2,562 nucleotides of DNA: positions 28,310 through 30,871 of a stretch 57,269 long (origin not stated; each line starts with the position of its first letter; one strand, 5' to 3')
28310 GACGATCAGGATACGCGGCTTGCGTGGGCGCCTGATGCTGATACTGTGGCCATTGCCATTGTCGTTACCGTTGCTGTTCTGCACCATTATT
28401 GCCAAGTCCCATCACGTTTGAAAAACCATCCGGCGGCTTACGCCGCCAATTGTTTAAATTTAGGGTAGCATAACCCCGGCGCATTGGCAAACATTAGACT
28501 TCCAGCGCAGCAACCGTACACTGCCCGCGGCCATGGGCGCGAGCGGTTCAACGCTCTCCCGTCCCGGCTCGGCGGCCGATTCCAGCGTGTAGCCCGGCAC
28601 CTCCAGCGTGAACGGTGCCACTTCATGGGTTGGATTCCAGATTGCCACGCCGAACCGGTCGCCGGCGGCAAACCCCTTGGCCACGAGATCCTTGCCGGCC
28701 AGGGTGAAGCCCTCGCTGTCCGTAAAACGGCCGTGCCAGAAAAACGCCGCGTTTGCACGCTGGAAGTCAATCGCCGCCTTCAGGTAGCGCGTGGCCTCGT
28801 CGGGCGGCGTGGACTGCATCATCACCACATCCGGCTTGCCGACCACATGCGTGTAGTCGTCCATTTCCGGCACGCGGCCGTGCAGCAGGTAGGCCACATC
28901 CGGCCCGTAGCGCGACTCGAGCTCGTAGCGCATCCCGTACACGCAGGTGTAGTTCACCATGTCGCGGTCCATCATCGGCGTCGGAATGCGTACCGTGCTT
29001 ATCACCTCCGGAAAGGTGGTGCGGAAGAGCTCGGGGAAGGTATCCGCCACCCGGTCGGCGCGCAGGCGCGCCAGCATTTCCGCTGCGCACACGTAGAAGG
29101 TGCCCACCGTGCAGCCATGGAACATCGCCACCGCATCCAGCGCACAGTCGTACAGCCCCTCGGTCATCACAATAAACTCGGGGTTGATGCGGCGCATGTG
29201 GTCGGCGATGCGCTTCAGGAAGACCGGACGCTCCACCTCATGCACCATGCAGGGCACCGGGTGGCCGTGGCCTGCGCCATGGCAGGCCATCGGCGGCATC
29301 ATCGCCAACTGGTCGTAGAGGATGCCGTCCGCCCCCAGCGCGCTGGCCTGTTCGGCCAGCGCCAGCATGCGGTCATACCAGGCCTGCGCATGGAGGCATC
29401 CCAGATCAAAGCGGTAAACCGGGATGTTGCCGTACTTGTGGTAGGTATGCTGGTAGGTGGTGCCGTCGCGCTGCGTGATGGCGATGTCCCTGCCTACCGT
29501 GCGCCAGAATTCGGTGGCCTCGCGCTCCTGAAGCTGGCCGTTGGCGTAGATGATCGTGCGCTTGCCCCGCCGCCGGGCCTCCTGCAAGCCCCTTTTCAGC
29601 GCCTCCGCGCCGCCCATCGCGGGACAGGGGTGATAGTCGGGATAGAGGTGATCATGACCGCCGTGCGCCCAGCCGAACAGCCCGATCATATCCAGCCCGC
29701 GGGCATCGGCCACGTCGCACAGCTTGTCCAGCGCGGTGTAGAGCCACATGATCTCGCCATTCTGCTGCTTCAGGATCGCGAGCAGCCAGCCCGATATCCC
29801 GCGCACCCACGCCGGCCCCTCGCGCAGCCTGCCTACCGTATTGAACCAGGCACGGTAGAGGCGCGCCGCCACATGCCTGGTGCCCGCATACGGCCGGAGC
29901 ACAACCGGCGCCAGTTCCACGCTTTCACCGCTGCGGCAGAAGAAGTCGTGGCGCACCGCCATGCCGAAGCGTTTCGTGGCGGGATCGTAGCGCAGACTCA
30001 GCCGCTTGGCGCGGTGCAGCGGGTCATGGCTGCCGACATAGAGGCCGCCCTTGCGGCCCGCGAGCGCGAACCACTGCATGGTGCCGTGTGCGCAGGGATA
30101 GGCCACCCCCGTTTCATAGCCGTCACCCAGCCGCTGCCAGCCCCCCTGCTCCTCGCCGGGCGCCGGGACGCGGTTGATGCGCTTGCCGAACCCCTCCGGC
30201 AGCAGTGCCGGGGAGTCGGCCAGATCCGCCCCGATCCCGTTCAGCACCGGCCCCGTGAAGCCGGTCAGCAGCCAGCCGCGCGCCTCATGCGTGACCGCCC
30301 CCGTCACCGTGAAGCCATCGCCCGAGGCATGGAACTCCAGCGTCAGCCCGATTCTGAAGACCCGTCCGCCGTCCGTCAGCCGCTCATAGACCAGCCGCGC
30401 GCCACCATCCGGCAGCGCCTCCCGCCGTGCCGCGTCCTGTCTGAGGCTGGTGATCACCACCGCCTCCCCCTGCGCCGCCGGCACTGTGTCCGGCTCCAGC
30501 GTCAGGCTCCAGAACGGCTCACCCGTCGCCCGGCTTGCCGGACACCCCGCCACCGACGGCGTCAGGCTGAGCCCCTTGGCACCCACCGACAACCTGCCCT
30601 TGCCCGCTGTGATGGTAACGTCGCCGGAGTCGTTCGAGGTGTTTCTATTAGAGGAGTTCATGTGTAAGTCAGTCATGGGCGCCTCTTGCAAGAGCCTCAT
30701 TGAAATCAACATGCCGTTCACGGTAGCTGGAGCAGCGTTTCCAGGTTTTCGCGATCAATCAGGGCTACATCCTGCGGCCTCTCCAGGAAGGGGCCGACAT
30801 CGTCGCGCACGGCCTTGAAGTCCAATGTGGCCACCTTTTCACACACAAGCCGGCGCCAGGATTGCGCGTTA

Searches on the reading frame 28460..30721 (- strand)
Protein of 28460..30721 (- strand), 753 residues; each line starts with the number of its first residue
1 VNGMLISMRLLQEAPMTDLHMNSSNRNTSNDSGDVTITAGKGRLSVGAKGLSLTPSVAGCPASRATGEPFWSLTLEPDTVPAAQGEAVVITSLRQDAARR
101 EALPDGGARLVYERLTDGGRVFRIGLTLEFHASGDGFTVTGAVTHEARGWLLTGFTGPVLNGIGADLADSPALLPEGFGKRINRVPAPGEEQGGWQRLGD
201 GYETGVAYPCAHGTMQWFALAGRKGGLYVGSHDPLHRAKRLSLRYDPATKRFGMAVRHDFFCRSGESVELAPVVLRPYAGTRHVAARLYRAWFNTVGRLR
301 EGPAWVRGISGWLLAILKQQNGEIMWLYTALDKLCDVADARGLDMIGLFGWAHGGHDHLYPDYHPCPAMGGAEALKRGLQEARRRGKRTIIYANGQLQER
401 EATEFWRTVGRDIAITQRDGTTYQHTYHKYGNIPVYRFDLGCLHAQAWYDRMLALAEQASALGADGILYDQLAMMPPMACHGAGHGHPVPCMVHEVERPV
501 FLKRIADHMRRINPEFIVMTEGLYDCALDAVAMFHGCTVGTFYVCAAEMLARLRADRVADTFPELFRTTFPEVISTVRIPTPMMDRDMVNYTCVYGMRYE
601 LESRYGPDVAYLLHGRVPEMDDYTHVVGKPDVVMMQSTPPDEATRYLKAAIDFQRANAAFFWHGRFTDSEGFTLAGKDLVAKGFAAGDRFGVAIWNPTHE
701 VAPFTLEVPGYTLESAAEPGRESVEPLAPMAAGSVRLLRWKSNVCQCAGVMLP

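Call 40: search_protein_families(library=pfam, proteins=[window:28460-30721:-], max_evalue=0.001)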
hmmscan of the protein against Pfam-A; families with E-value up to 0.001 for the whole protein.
window:28460-30721:- (753 aa): 1 family
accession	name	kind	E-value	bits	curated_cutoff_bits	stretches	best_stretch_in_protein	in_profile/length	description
PF19773.5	DUF6259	-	1e-24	87.7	28.7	1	273-535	7-264/300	Domain of unknown function (DUF6259)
